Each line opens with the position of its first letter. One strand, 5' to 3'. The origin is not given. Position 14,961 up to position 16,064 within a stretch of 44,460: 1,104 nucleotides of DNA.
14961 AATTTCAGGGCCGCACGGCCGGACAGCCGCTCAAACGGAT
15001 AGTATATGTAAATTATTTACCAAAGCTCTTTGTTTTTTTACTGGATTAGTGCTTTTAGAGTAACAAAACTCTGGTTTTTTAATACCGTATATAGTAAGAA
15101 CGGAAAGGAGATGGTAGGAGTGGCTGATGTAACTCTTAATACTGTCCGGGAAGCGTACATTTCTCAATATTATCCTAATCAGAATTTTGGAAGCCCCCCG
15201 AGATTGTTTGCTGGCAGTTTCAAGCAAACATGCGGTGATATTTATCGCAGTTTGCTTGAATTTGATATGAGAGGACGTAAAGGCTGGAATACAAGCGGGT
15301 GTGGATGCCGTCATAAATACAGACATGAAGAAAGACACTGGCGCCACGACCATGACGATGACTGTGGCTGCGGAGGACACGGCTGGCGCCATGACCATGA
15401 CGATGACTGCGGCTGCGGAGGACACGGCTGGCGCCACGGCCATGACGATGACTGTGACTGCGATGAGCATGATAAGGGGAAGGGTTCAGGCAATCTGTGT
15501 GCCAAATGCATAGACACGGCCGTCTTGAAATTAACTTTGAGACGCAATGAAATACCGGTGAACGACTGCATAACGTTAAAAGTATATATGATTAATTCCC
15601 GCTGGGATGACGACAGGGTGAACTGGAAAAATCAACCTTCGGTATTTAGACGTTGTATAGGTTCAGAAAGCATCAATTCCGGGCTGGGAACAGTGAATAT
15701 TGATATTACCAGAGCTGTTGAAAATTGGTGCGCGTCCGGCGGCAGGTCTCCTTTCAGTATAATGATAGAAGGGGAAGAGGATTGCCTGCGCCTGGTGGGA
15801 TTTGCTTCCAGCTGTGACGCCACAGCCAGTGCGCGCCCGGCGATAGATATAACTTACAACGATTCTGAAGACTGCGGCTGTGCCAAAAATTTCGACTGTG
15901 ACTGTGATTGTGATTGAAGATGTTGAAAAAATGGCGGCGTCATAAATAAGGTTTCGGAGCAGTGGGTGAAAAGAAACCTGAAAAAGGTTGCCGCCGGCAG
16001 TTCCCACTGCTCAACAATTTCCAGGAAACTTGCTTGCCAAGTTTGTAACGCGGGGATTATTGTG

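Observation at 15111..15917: Metal-ligand-rich tandem repeat inserted into a DNRLRE-like protein next to cwlD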

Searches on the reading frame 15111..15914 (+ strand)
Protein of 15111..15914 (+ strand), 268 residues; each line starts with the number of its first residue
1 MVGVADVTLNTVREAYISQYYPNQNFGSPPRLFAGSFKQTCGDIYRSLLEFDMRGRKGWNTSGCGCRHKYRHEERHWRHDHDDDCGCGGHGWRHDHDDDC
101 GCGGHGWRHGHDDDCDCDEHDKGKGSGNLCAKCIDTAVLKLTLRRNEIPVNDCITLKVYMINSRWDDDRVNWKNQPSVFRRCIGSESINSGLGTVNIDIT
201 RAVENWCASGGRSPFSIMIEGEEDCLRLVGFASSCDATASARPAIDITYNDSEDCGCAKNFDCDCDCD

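Call 3: search_protein_families(library=pfam, proteins=[window:15111-15914:+], max_evalue=1)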
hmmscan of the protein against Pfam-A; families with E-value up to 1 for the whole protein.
window:15111-15914:+ (268 aa): 3 families
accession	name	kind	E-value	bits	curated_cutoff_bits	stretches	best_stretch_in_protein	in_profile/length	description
PF24517.2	CBM96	-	6.2e-15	55.9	26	2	135-234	56-151/164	Carbohydrate-binding module family 96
PF03504.19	Chlam_OMP6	-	0.17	12.6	34.1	1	195-229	10-44/91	Chlamydia cysteine-rich outer membrane protein 6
PF04019.17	DUF359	-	0.27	11.3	25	1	187-229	45-85/126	Protein of unknown function (DUF359)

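Call 4: search_protein_families(library=ncbifam, proteins=[window:15111-15914:+], max_evalue=1)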
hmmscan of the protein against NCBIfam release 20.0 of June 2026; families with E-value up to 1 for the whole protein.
window:15111-15914:+ (268 aa): 1 family
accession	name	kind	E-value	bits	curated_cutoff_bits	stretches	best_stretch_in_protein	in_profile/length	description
NF033679.1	DNRLRE_dom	domain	2.9e-18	66.5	34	2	134-248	48-164/164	DNRLRE domain-containing protein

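Call 6: find_homologous_proteins(query=window:15111-15914:+)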
Query window:15111-15914:+ (268 aa): 1 proteins with E <= 0.001 among 306 candidates.
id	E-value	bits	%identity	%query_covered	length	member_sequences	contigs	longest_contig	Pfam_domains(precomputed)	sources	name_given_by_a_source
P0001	1.9e-187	640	100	99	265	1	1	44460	PF24517.3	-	-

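Call 9: find_related_loci(query=window:15120-15914:+, collection=genome_contigs, flank=8000)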
Query window:15120-15914:+ (265 aa) in genome_contigs; peptide patterns used: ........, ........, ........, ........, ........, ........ (x = any residue, [..] = any of these).
69 stretches matched a pattern; 5 encode a relative of the query (tblastn E <= 1e-3); 5 distinct loci.
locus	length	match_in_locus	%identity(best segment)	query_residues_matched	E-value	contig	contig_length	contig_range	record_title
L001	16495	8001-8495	37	6-246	7e-13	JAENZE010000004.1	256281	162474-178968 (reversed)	MAG: Syntrophomonas sp. isolate BL5_bin.17 BL5_bin17_NODE_22_length_256281_cov_88.059994, whole genome shotgun sequence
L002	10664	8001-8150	56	1-50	9e-13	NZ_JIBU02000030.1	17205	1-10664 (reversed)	Clostridium drakei strain SL1 contig_30, whole genome shotgun sequence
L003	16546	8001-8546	48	1-258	1e-11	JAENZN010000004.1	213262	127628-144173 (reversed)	MAG: Syntrophomonas sp. isolate BM5_bin.8 BM5_bin8_NODE_20_length_213262_cov_76.887621, whole genome shotgun sequence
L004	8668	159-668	50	1-246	5e-11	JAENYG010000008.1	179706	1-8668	MAG: Syntrophomonas sp. isolate B5_bin.5 B5_bin5_NODE_40_length_179706_cov_52.738716, whole genome shotgun sequence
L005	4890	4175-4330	46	1-50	2e-9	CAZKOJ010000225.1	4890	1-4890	MAG TPA_asm: uncultured Clostridium sp. isolate SRP302447_co2_83 genome assembly, contig: NODE_49780_length_4890_cov_6.4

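Call 16: find_encoding_contigs(protein=P0001, flank=3000, max_places=4)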
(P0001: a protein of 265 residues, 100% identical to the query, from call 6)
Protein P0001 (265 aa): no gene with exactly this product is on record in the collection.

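Call 18: search_protein_representatives(protein=window:15120-15914:+)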
Query: 265 residues. Proteins with E-value up to 0.001 (for the whole library): 385; up to 1e-10: 52; up to 1e-30: 0. The best 150 are listed.
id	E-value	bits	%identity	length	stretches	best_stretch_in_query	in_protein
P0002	3.9e-25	105.0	41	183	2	130-249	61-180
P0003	1.9e-22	96.2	94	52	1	215-264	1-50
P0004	1.1e-21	93.7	41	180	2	129-246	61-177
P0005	3.8e-21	91.9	42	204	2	131-262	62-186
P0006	4.1e-20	88.5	39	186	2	130-248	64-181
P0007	5.6e-20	88.1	39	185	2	128-247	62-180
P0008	4.4e-19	85.1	36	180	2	130-246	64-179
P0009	3.4e-18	82.2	38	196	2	132-253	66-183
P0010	3.9e-17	78.7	30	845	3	157-253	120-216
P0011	6.0e-17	78.1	36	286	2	129-240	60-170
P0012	7.6e-17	77.8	40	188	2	132-246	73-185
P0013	3.6e-16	75.6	38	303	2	130-244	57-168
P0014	3.8e-16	75.5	39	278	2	2-51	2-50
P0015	5.0e-16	75.1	28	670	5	152-252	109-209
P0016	2.7e-15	72.7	37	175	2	131-238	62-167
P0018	5.1e-15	71.8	36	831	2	130-258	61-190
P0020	5.5e-14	68.4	33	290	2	130-249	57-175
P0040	1.9e-11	60.0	37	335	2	1-51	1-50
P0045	4.5e-11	58.8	36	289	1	8-231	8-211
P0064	5.0e-10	55.4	39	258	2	6-51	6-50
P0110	1.7e-07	47.1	33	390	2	4-52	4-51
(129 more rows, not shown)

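Call 23: search_protein_families(library=pfam, proteins=[L002:8001-9530:+, P0011, P0013, P0018, P0045, P0064, P0110, P0020, L002:4877-7576:+], max_evalue=0.01)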
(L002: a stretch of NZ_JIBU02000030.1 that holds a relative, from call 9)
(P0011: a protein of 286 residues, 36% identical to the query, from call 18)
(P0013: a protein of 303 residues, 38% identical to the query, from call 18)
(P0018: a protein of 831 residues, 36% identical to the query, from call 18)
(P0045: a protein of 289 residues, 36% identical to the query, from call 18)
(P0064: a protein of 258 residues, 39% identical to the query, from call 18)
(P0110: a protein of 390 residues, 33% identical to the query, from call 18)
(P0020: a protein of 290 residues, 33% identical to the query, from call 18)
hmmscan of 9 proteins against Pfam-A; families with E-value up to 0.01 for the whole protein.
L002:8001-9530:+ (510 aa): 4 families
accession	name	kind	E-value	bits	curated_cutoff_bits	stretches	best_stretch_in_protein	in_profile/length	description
PF01391.23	Collagen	-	4.4e-28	97.3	27.2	3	181-235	1-55/60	Collagen triple helix repeat (20 copies)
PF24517.2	CBM96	-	1.9e-16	60.7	26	1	4-174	3-163/164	Carbohydrate-binding module family 96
PF06848.17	Disaggr_repeat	-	0.0015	18.7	33.9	0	93-167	100-170/179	Disaggregatase related repeat domain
PF00688.24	TGFb_propeptide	-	0.0043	17.2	25.8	1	46-172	112-240/242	TGF-beta propeptide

P0011 (286 aa): 3 families
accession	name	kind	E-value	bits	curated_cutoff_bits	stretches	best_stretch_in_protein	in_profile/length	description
PF24517.2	CBM96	-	4e-13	49.9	26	1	5-164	4-154/164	Carbohydrate-binding module family 96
PF06848.17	Disaggr_repeat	-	5.9e-05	23.2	33.9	0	93-173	101-178/179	Disaggregatase related repeat domain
PF19912.4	DUF6385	-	0.00082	19.8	26.8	1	210-279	8-76/82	Domain of unknown function (DUF6385)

P0013 (303 aa): 4 families
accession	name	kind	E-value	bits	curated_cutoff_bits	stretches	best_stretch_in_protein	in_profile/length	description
PF24517.2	CBM96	-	1.8e-31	109.6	26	1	4-166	3-160/164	Carbohydrate-binding module family 96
PF06848.17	Disaggr_repeat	-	5.9e-12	46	33.9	1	38-102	25-91/179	Disaggregatase related repeat domain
PF00688.24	TGFb_propeptide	-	2.1e-06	28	25.8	1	44-152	111-226/242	TGF-beta propeptide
PF18573.7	BclA_C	-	0.00015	22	38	1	182-303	8-128/128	BclA C-terminal domain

P0018 (831 aa): 7 families
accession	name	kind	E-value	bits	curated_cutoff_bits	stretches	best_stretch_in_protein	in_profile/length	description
PF00534.26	Glycos_transf_1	-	3.7e-26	92.1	26.4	1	571-727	11-169/172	Glycosyl transferases group 1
PF13692.12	Glyco_trans_1_4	-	9.3e-24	84.7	27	1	576-716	2-142/142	Glycosyl transferases group 1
PF24517.2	CBM96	-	3.7e-20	72.8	26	1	6-177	5-163/164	Carbohydrate-binding module family 96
PF06848.17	Disaggr_repeat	-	9.9e-15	55.1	33.9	2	126-175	129-178/179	Disaggregatase related repeat domain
PF00688.24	TGFb_propeptide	-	0.00012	22.2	25.8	1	42-149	109-208/242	TGF-beta propeptide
PF13524.12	Glyco_trans_1_2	-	0.00014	22.2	25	1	605-721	13-119/144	Glycosyl transferase-like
PF13439.12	Glyco_transf_4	-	0.0016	18.9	28.5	0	412-561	2-169/170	Glycosyltransferase Family 4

P0045 (289 aa): 1 family
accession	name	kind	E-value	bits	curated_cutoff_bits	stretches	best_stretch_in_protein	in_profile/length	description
PF24517.2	CBM96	-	1.2e-16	61.4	26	2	105-182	41-119/164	Carbohydrate-binding module family 96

P0064 (258 aa): 2 families
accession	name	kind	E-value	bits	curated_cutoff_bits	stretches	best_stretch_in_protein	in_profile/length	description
PF24517.2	CBM96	-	1.7e-16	61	26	1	4-150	3-144/164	Carbohydrate-binding module family 96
PF00688.24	TGFb_propeptide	-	0.0047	17.1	25.8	1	44-144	111-208/242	TGF-beta propeptide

P0110 (390 aa): 4 families
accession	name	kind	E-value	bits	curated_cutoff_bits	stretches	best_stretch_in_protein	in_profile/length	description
PF24517.2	CBM96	-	2e-19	70.5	26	1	3-133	2-125/164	Carbohydrate-binding module family 96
PF01391.23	Collagen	-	5.3e-09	36.1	27.2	1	184-241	1-58/60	Collagen triple helix repeat (20 copies)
PF06848.17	Disaggr_repeat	-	7.6e-06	26.1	33.9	0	108-175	110-179/179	Disaggregatase related repeat domain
PF07532.17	Big_4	-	0.0038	17.2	22.1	0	80-104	17-41/59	Bacterial Ig-like domain (group 4)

P0020 (290 aa): 2 families
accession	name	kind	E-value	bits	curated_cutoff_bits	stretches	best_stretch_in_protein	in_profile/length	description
PF24517.2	CBM96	-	5.6e-20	72.3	26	1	7-170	6-162/164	Carbohydrate-binding module family 96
PF06848.17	Disaggr_repeat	-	2.2e-09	37.7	33.9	2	121-170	130-179/179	Disaggregatase related repeat domain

L002:4877-7576:+ (900 aa): 3 families
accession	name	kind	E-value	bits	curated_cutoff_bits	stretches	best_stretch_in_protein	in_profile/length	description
PF01391.23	Collagen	-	9.8e-31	105.8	27.2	2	322-373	1-52/60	Collagen triple helix repeat (20 copies)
PF00386.27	C1q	-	2.6e-12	47.5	23.7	2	17-59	13-54/127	C1q domain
PF18573.7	BclA_C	-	0.00066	20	38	1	774-900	11-128/128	BclA C-terminal domain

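Call 26: find_homologous_proteins(query=A2, max_evalue=0.00001)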
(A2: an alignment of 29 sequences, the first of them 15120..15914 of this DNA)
Query A2 (29 sequences) (265 aa, profile of the alignment): 3 proteins with E <= 0.00001 among 5238 candidates.
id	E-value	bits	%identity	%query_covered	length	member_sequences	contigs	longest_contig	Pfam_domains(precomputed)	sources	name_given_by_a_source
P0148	1.3e-59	219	25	46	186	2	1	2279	PF24517.3,PF06848.18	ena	-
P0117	5.5e-50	187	30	45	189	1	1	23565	PF24517.3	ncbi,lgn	ncbi:MAG: DNRLRE domain-containing protein [Chitinophagales bacterium]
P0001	7.0e-49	184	100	100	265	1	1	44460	PF24517.3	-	-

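Call 30: find_encoding_contigs(protein=P0045, flank=8000, max_places=4)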
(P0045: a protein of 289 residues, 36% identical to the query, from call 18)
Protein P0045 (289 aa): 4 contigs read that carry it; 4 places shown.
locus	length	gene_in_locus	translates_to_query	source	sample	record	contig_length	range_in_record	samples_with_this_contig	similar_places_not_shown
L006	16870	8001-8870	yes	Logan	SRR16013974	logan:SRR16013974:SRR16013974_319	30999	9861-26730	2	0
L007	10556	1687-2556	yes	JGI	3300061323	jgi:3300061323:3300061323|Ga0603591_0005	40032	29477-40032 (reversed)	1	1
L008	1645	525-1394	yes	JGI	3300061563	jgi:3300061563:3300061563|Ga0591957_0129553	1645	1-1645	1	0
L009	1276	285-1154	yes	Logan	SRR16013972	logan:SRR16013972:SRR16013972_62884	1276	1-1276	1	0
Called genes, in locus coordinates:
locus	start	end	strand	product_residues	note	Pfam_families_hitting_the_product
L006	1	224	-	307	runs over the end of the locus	PF04204:HTS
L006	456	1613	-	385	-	PF00266:Aminotran_5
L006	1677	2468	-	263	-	PF02634:FdhD-NarQ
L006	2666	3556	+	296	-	PF18144:SMODS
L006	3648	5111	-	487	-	PF22694:CtpB_N-like (faint), PF00595:PDZ (weak), PF13180:PDZ_2, PF17820:PDZ_6, PF03572:Peptidase_S41, PF01471:PG_binding_1 (weak)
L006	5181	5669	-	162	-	PF03061:4HBT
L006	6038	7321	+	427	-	PF00860:Xan_ur_permease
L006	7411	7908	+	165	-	PF03205:MobB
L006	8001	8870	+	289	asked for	PF24517:CBM96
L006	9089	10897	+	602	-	PF00009:GTP_EFTU, PF01926:MMR_HSR1 (faint), PF22042:EF-G_D2, PF03144:GTP_EFTU_D2, PF00679:EFG_C, PF21018:BipA_C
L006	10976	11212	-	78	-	-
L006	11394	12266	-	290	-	PF24517:CBM96, PF06848:Disaggr_repeat (faint)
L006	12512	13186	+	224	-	PF14879:DUF4489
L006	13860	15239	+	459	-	PF00989:PAS (weak), PF08448:PAS_4 (weak), PF13426:PAS_9, PF00158:Sigma54_activat, PF01078:Mg_chelatase (faint), PF14532:Sigma54_activ_2, PF25601:AAA_lid_14, PF02954:HTH_8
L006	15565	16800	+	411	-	PF00108:Thiolase_N, PF02803:Thiolase_C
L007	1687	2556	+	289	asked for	PF24517:CBM96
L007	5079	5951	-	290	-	PF24517:CBM96, PF06848:Disaggr_repeat (faint)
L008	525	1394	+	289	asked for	PF24517:CBM96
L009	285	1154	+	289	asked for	PF24517:CBM96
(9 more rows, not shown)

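Call 31: find_encoding_contigs(protein=P0003, flank=8000, max_places=4)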
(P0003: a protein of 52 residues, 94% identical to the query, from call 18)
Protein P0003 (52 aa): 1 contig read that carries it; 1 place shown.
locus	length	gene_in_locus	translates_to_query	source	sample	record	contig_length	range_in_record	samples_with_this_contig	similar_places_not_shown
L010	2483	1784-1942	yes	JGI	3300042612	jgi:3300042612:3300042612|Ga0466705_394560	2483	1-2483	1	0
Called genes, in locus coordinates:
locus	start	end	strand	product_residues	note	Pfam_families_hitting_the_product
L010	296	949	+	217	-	PF01520:Amidase_3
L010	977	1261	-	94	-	-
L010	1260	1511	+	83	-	-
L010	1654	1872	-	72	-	-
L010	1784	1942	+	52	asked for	-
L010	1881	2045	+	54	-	-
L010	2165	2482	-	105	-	?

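Call 39: predict_structure(alignment_id=A3)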
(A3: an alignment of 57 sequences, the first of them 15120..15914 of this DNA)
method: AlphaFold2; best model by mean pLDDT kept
length: 265 residues; sequences in the alignment: 57
mean_pLDDT: 78.5   pTM: 0.72
mean pLDDT of the five models: 78.5, 78.1, 78.0, 77.9, 77.8
residues with pLDDT >= 90: 150; 70-90: 20; 50-70: 36; < 50: 59
segments of 3 or more residues with pLDDT < 50: 60-77, 85-90, 94-105, 107-111, 255-265
pLDDT, mean of each block of 10 residues (from residue 1): 91 98 98 91 95 56 44 48 46 46 46 50 60 97 97 97 98 97 98 97 85 96 97 97 87 48 38
secondary structure, 60 per line:
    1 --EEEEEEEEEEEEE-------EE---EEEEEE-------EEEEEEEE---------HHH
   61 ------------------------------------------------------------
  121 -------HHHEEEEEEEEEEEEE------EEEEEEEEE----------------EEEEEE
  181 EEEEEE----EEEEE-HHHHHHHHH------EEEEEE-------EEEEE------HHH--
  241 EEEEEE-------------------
elements in order: E3-15 E28-33 E41-48 E131-143 E150-158 E175-186 E191-195 H197-205 E212-217 E225-229 E241-246

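Call 42: fold_search(model_id=the predicted structure, library=pdb)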
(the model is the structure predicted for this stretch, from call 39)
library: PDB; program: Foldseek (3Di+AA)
matches with E <= 10: 1190; with E <= 0.001: 16
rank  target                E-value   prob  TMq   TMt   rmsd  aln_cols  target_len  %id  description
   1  8wab_A                3.5e-10  1.00  0.55  0.80   3.2       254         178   10  Crystal structure of a chondroitin sulfate-binding carbohydrate binding module of a chondroitinase (released 2024-01-17)
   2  8wab_B                8.2e-10  1.00  0.56  0.81   3.0       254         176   10  Crystal structure of a chondroitin sulfate-binding carbohydrate binding module of a chondroitinase (released 2024-01-17)
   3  7vbo                  2.4e-08  1.00  0.53  0.75   3.5       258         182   13  Alginate binding domain CBM (released 2022-09-07)
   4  5ntu_A                9.2e-05  1.00  0.31  0.28   5.5       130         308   18  Crystal Structure of human Pro-myostatin Precursor at 2.6 A Resolution (released 2018-01-17)
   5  4yci_B                1.9e-04  1.00  0.41  0.55   5.2       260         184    8  non-latent pro-bone morphogenetic protein 9 (released 2015-03-04)
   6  4yci_A                3.8e-04  1.00  0.40  0.52   5.1       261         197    8  non-latent pro-bone morphogenetic protein 9 (released 2015-03-04)
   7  5hly                  4.0e-04  1.00  0.32  0.28   4.6       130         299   12  Structure of Pro-Activin A Precursor at 2.3 A Resolution (released 2016-07-13)
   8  6gff_C                4.5e-04  1.00  0.27  0.33   8.9       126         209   16  Structure of GARP (LRRC32) in complex with latent TGF-beta1 and MHG-8 Fab (released 2018-11-07)
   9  5ffo_G                4.5e-04  1.00  0.27  0.24   7.7       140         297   14  Integrin alpha V beta 6 in complex with pro-TGF-beta (released 2017-01-25)
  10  5vqf_D                5.0e-04  1.00  0.30  0.24   6.5       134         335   13  Crystal Structure of pro-TGF-beta 1 (released 2017-11-15)
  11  9vjj_A                5.6e-04  1.00  0.27  0.24   7.5       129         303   14  Crystal Structure of human Latent TGF-beta1 in complex with SOF10 (released 2026-02-04)
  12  6gff_G                6.2e-04  1.00  0.27  0.32   8.7       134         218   13  Structure of GARP (LRRC32) in complex with latent TGF-beta1 and MHG-8 Fab (released 2018-11-07)
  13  5vqp_A                6.6e-04  1.00  0.27  0.22   7.7       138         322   12  Crystal structure of human pro-TGF-beta1 (released 2017-11-15)
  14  4ycg_B                7.8e-04  1.00  0.28  0.35   5.6       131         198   15  Pro-bone morphogenetic protein 9 (released 2015-03-04)
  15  6gff_E                8.3e-04  1.00  0.26  0.31   9.1       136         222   13  Structure of GARP (LRRC32) in complex with latent TGF-beta1 and MHG-8 Fab (released 2018-11-07)
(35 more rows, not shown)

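Call 43: find_encoding_contigs(protein=P0002, flank=7000, max_places=3)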
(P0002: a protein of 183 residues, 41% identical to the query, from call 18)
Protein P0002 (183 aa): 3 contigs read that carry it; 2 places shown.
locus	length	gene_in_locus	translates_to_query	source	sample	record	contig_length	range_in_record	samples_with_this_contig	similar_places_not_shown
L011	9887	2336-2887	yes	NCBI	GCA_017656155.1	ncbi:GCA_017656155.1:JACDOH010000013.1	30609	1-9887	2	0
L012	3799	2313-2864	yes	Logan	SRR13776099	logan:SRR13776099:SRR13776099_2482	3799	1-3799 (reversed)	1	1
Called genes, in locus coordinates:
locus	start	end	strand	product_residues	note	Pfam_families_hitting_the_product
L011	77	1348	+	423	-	PF03721:UDPG_MGDP_dh_N, PF00984:UDPG_MGDP_dh, PF03720:UDPG_MGDP_dh_C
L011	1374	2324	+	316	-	PF01073:3Beta_HSD, PF01370:Epimerase, PF02719:Polysacc_synt_2, PF04321:RmlD_sub_bind, PF16363:GDP_Man_Dehyd, PF07993:NAD_binding_4 (weak)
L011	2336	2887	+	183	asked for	PF24517:CBM96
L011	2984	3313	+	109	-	PF04020:Phage_holin_4_2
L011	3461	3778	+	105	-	PF02416:TatA_B_E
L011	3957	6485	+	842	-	PF02574:S-methyl_trans, PF00809:Pterin_bind, PF02607:B12-binding_2, PF02310:B12-binding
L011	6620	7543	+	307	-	PF00291:PALP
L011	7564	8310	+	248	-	PF02540:NAD_synthase, PF03054:tRNA_Me_trans (faint)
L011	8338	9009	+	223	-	PF04191:PEMT, PF04140:ICMT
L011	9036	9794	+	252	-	PF20772:TACO1_YebC_N, PF01709:Transcrip_reg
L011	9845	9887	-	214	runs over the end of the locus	-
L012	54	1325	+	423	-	PF03721:UDPG_MGDP_dh_N, PF00984:UDPG_MGDP_dh, PF03720:UDPG_MGDP_dh_C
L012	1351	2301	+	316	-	PF01073:3Beta_HSD, PF01370:Epimerase, PF02719:Polysacc_synt_2, PF04321:RmlD_sub_bind, PF16363:GDP_Man_Dehyd, PF07993:NAD_binding_4 (weak)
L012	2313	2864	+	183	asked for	PF24517:CBM96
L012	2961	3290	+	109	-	PF04020:Phage_holin_4_2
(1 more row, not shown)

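Call 44: find_encoding_contigs(protein=P0064, flank=7000, max_places=3)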
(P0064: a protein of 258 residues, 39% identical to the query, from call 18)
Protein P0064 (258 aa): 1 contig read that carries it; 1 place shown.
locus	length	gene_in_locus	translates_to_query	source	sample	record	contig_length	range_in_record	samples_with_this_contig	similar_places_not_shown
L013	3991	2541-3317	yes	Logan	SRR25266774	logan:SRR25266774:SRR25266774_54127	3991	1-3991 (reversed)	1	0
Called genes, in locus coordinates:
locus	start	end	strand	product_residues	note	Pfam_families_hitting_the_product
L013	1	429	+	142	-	?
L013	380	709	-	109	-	PF01842:ACT (weak), PF22629:ACT_AHAS_ss, PF13710:ACT_5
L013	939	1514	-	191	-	-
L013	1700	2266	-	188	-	PF10925:DUF2680 (faint)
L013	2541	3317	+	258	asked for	PF24517:CBM96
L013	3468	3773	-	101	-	-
